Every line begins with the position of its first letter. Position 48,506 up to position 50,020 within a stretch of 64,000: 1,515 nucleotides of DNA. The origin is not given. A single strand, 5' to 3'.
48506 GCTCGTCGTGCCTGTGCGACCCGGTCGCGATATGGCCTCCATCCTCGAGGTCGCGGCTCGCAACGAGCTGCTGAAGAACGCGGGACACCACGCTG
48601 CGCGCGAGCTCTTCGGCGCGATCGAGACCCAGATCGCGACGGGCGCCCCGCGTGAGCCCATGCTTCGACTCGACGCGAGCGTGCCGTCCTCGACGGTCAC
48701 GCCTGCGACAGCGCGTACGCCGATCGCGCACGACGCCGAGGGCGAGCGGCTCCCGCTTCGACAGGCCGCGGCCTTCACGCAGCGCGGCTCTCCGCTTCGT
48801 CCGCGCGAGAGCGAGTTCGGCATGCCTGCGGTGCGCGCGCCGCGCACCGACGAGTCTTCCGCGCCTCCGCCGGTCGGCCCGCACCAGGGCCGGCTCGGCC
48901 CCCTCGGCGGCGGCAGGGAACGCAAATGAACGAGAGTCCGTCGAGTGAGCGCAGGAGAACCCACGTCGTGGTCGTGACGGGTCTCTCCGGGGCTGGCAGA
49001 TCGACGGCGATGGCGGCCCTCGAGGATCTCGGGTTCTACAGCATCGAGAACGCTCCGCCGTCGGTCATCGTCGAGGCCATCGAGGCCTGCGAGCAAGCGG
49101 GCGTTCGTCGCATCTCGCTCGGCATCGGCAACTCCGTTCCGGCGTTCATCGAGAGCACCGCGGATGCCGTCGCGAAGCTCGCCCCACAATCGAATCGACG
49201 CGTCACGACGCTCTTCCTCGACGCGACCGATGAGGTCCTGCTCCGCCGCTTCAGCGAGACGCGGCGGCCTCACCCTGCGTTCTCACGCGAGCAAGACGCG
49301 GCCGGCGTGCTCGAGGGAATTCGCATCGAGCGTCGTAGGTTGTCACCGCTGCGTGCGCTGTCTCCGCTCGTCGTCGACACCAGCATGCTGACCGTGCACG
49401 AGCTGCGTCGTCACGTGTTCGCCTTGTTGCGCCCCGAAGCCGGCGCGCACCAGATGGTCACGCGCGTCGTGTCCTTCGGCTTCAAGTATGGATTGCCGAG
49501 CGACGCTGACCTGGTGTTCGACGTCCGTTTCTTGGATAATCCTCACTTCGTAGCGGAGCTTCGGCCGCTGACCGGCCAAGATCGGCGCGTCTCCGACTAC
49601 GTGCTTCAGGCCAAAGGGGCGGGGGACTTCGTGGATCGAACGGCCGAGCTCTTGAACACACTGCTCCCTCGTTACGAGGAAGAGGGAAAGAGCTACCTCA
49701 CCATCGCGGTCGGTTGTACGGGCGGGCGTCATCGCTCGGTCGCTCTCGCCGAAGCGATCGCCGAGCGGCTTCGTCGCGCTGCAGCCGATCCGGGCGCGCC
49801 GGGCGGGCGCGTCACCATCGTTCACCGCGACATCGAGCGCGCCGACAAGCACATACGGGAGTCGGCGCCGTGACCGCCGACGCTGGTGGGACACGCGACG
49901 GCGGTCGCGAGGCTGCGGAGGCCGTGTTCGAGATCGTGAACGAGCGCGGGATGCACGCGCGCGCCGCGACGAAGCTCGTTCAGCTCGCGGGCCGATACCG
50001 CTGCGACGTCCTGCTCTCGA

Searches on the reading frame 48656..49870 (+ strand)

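Call 52: search_protein_families(library=pfam, proteins=[window:48656-49870:+], max_evalue=0.0001)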
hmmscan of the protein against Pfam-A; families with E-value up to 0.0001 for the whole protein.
window:48656-49870:+ (405 aa): 2 families
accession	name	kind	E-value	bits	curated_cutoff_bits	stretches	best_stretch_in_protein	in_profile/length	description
PF22740.1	PapZ_C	-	3e-45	153.8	27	1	269-393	3-120/121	RapZ C-terminal domain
PF03668.21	RapZ-like_N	-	7.4e-33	114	25.4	1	103-257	2-153/158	RapZ-like N-terminal domain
